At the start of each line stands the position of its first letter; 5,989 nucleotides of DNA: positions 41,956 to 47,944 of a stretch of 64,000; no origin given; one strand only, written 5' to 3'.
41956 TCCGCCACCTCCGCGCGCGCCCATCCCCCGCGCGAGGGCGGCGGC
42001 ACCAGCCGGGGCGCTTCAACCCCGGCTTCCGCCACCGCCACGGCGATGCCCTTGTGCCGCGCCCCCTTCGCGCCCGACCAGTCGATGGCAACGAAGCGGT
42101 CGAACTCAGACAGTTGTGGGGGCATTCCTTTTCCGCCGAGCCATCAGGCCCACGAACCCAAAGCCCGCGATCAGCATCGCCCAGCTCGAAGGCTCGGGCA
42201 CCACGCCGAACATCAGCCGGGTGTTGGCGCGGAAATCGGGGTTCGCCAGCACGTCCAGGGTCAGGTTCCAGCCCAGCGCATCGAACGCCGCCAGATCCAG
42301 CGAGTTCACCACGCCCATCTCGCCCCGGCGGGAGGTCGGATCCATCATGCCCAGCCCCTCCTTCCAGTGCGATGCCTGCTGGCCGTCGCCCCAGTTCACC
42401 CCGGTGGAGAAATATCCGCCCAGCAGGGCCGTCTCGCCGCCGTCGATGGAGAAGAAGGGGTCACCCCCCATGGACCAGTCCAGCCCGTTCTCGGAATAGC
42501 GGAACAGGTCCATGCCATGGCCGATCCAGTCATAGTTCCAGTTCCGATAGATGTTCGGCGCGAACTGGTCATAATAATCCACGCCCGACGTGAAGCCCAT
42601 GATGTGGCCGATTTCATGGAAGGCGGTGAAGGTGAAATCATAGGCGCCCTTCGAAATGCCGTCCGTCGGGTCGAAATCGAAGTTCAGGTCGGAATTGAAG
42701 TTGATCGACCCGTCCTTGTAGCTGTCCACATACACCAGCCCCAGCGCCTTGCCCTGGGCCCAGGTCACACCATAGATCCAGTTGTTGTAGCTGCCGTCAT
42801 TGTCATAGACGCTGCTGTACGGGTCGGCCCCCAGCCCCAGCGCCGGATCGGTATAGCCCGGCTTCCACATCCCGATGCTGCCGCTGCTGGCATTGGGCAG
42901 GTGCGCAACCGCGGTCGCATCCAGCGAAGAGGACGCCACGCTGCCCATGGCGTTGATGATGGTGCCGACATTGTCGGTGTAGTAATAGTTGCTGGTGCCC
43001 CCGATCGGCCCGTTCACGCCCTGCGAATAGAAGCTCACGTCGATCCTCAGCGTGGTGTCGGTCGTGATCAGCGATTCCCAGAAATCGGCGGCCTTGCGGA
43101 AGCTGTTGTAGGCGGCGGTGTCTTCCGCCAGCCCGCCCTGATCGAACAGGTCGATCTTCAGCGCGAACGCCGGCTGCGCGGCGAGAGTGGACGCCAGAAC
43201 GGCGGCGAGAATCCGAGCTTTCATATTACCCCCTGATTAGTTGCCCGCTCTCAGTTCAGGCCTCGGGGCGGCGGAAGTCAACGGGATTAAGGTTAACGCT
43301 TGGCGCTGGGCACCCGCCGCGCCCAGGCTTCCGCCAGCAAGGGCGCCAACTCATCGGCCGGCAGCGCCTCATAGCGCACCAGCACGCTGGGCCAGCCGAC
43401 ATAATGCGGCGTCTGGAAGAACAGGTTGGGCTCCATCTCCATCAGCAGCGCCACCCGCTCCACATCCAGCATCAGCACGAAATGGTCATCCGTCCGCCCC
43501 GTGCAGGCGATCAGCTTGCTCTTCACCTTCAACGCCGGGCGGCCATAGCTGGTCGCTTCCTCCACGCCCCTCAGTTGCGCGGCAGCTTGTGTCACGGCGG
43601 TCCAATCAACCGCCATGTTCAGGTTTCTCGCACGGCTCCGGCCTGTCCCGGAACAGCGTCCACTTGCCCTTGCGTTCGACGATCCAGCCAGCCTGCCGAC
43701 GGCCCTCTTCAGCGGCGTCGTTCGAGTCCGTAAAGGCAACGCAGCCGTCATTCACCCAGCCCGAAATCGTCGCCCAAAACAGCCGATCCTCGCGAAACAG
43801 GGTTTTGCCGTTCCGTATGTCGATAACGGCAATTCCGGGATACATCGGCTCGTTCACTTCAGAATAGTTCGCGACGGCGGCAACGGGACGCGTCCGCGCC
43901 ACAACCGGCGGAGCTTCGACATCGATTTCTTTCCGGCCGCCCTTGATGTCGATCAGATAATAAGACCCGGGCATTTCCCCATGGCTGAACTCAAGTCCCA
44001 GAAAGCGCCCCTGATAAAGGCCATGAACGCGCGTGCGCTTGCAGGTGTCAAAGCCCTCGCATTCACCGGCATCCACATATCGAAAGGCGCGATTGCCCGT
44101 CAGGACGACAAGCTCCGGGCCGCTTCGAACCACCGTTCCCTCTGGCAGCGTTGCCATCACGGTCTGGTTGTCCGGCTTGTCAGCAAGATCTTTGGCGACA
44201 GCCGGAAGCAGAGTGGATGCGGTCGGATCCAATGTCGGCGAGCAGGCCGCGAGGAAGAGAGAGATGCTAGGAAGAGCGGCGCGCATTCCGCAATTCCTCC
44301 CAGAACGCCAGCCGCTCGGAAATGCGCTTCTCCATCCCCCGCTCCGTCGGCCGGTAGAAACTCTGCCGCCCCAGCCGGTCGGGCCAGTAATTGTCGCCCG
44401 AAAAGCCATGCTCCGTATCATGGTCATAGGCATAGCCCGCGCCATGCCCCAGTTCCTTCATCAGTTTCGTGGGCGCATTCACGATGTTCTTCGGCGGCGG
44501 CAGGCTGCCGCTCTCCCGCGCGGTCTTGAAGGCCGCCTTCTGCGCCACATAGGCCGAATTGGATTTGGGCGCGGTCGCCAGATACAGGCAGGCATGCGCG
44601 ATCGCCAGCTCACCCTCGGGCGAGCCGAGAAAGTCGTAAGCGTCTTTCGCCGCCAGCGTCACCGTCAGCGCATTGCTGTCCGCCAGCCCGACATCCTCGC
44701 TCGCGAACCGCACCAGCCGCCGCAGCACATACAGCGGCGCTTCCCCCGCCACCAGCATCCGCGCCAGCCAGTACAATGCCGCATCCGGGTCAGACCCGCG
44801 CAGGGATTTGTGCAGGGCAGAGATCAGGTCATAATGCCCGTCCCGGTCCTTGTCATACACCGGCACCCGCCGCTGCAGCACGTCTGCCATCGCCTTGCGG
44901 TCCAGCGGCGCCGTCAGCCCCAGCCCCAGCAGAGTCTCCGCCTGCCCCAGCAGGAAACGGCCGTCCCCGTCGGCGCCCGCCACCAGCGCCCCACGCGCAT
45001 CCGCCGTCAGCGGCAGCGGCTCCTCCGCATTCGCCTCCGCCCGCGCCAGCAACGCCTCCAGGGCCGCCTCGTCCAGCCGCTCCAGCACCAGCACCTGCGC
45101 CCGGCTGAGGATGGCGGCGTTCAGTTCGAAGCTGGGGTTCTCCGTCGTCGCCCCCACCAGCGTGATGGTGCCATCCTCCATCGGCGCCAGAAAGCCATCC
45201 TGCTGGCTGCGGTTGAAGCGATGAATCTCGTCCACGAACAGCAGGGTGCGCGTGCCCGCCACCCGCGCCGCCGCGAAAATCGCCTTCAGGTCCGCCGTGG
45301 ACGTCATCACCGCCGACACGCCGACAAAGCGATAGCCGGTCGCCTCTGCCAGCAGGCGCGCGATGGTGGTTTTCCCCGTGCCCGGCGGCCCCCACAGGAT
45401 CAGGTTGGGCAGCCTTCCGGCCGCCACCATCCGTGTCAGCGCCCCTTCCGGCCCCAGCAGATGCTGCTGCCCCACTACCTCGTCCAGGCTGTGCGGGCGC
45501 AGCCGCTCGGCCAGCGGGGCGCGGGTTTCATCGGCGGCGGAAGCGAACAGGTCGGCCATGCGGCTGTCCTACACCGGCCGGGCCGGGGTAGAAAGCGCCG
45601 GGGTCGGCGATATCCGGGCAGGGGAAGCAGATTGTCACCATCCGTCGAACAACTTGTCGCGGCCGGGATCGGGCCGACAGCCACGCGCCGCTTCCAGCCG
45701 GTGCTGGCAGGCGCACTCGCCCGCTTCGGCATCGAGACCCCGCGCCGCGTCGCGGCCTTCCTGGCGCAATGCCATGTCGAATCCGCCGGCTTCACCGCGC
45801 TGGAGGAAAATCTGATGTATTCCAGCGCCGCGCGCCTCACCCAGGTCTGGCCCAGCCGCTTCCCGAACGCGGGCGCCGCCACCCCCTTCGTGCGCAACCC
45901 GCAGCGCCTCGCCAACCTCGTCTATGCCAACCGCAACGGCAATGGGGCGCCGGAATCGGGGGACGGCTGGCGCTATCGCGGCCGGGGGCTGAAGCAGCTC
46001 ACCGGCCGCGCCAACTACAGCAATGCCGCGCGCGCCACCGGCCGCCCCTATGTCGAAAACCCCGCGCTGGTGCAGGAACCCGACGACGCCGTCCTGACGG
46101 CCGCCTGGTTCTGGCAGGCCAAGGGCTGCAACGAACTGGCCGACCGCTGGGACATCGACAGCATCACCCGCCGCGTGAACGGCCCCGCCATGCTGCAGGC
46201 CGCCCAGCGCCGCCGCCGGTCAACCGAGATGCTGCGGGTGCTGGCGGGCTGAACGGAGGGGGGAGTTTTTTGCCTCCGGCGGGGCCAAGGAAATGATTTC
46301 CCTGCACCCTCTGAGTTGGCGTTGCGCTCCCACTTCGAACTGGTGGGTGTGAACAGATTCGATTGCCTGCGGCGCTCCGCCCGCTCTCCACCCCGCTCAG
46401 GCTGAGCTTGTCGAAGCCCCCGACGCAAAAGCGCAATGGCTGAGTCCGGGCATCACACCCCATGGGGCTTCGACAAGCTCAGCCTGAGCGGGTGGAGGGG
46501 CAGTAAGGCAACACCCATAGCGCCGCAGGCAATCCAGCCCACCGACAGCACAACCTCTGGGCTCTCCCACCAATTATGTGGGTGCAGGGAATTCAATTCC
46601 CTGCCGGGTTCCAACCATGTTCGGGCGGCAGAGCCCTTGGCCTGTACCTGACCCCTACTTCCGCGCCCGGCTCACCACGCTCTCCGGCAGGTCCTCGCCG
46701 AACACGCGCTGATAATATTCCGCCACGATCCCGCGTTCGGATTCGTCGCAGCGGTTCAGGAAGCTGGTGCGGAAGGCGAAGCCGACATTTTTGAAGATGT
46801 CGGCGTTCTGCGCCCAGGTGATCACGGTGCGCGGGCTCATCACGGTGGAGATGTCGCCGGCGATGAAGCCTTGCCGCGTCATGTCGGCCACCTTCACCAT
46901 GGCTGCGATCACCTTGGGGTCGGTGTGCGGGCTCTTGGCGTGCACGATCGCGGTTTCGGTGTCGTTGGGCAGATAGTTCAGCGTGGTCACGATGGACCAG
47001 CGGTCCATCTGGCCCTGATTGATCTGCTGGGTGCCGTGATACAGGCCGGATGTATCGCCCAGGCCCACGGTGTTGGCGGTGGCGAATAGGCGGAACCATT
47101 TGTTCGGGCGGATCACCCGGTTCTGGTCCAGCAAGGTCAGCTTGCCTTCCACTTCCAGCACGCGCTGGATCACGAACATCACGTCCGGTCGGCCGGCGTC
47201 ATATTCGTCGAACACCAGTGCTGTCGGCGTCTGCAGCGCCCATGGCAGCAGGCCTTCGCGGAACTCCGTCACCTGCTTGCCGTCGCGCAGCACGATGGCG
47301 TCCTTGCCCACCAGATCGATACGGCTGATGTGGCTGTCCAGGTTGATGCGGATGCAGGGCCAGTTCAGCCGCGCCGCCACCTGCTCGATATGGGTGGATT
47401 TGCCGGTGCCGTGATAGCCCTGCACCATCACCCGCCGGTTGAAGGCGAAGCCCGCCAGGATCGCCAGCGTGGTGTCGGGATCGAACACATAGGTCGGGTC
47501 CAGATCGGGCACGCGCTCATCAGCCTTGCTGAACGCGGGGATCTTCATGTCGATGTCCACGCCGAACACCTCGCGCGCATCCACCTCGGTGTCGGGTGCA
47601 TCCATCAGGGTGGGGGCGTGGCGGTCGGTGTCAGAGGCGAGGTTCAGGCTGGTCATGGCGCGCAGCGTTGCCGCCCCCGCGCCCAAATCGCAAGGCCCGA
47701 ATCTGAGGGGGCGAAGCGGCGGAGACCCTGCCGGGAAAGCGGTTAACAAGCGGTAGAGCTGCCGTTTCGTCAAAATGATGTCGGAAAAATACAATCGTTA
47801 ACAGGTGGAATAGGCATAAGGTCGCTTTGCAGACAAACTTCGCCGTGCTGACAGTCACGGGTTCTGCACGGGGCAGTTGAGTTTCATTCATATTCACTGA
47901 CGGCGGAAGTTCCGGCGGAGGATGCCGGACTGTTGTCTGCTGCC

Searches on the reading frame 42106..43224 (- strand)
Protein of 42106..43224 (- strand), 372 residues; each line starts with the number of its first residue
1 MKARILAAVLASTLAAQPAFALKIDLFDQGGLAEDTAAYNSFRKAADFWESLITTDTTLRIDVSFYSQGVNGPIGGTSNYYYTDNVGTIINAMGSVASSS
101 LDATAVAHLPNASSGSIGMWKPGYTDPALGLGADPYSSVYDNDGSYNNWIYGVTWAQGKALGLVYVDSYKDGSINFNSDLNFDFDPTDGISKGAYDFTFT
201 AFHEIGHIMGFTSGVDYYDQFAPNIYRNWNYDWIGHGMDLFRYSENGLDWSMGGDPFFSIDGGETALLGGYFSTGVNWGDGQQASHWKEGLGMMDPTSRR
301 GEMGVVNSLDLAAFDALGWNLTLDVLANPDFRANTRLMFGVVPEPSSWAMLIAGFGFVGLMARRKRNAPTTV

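Call 47: search_protein_families(library=pfam, proteins=[window:42106-43224:-])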
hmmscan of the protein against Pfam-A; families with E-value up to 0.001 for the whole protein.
window:42106-43224:- (372 aa): 1 family
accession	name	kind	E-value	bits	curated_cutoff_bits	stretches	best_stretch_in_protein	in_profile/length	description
PF07589.16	PEP-CTERM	-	6.7e-08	32.8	20.7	1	342-365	2-24/24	PEP-CTERM motif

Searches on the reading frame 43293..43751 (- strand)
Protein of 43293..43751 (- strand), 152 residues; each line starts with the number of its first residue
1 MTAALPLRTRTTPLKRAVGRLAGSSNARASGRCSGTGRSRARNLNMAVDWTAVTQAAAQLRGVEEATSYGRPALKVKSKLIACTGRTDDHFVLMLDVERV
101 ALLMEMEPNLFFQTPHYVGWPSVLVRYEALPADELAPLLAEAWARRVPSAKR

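Call 47: search_protein_families(library=pfam, proteins=[window:43293-43751:-])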
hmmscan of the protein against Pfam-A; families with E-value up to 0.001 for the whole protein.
window:43293-43751:- (152 aa): 1 family
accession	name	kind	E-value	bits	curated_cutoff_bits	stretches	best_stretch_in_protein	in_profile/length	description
PF04237.18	YjbR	-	6.2e-10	40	30.1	1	59-144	2-87/88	YjbR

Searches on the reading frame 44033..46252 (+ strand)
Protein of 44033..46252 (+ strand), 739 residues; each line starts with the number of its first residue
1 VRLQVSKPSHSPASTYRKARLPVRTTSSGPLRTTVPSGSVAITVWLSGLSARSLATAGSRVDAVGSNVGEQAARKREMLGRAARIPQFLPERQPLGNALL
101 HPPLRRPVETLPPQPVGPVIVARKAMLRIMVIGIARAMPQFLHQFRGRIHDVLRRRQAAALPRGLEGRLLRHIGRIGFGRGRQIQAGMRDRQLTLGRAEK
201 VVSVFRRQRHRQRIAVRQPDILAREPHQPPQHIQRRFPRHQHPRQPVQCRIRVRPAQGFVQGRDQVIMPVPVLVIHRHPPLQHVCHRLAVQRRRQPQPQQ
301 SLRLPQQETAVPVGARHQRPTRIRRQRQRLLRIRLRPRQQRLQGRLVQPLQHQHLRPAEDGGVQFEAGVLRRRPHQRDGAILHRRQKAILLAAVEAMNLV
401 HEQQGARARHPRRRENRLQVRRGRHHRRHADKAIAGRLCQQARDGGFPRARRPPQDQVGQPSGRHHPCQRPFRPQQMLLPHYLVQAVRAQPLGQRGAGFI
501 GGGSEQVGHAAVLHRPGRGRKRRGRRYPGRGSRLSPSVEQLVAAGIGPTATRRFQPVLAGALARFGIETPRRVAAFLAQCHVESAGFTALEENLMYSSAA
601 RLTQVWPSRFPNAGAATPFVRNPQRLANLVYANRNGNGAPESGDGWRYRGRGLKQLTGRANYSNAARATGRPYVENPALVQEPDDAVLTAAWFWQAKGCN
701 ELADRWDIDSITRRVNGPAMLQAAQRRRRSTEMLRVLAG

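Call 12: search_protein_families(library=pfam, proteins=[window:44033-46252:+])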
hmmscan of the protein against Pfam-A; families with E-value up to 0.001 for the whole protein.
window:44033-46252:+ (739 aa): 1 family
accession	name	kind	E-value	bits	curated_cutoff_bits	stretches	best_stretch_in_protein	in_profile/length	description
PF00182.24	Glyco_hydro_19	-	7.7e-07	29.6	25.5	1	644-697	103-157/232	Chitinase class I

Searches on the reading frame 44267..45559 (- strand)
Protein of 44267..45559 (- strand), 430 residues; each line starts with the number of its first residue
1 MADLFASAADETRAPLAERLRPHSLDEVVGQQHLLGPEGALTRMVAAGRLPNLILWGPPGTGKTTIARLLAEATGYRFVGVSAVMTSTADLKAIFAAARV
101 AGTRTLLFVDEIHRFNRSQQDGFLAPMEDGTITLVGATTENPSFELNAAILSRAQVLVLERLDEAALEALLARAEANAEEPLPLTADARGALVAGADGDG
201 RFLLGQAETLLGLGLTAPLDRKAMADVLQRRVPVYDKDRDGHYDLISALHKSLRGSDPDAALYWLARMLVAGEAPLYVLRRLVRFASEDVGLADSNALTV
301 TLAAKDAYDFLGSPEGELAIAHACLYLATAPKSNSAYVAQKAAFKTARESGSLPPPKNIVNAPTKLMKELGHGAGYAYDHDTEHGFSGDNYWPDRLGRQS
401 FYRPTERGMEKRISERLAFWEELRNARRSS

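Call 47: search_protein_families(library=pfam, proteins=[window:44267-45559:-])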
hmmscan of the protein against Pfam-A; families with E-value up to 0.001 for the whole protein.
window:44267-45559:- (430 aa): 15 families
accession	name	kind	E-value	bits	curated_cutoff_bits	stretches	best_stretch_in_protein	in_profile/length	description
PF12002.13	MgsA_C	-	1.9e-63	213.8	27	1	255-419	1-165/167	MgsA AAA+ ATPase C terminal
PF16193.11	AAA_assoc_2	-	5.8e-17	62.2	34.3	1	180-254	3-81/81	AAA C-terminal domain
PF00004.35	AAA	-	6.5e-16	59.4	21.2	1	53-157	1-126/131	ATPase family associated with various cellular activities (AAA)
PF05496.18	RuvB_N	-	1.4e-14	54.6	27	1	20-135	1-116/159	Holliday junction DNA helicase RuvB P-loop domain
PF01078.27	Mg_chelatase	-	2e-08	34.3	20.3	0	26-71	3-43/207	Magnesium chelatase, subunit ChlI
PF07728.20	AAA_5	-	1.5e-07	32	22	1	52-140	1-103/139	AAA domain (dynein-related subfamily)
PF13191.12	AAA_16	-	3e-06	28.3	32.6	1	41-164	15-143/167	AAA ATPase domain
PF13401.12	AAA_22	-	4.9e-05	24.1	27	0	53-81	8-39/130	AAA domain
PF00158.32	Sigma54_activat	-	0.00017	21.8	20.2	0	105-141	95-131/168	Sigma-54 interaction domain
PF13521.12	AAA_28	-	0.00023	21.9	27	1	54-79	3-28/164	AAA domain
PF13238.12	AAA_18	-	0.00024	22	29.4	1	54-82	2-25/128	AAA domain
PF13207.12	AAA_17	-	0.00042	21.1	27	1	57-89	2-34/136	AAA domain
PF14532.12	Sigma54_activ_2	-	0.0006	20.5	25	0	49-127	20-93/138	Sigma-54 interaction domain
PF07726.17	AAA_3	-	0.00068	20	27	0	53-141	2-100/131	ATPase family associated with various cellular activities (AAA)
PF20720.3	nSTAND3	-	0.00096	19.3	27.2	0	53-110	20-72/155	Novel STAND NTPase 3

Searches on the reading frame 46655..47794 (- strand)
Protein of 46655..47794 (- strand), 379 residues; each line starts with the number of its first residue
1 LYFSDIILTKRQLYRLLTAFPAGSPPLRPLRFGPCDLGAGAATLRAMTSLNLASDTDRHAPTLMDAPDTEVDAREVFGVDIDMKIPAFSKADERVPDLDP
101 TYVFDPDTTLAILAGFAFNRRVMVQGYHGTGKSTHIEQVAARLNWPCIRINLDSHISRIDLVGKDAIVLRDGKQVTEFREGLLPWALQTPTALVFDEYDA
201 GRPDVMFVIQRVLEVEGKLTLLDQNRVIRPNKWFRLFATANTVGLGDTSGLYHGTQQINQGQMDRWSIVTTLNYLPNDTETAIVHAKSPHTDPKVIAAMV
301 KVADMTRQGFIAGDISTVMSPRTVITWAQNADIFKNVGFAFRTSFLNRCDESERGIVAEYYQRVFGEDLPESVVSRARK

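Call 12: search_protein_families(library=pfam, proteins=[window:46655-47794:-])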
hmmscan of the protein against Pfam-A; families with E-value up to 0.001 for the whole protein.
window:46655-47794:- (379 aa): 4 families
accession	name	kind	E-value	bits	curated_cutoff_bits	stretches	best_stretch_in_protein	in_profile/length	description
PF12556.13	CobS_N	-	1.6e-15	56.9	22.2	1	65-95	4-34/34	Cobaltochelatase CobS subunit N terminal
PF07728.20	AAA_5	-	1.3e-10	41.8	22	1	122-247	2-127/139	AAA domain (dynein-related subfamily)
PF08406.16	CbbQ_C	-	0.00016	22.2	20.6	1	280-329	1-48/85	CbbQ/NirQ/NorQ C-terminal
PF00004.35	AAA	-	0.00087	20.2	21.2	0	123-201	2-69/131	ATPase family associated with various cellular activities (AAA)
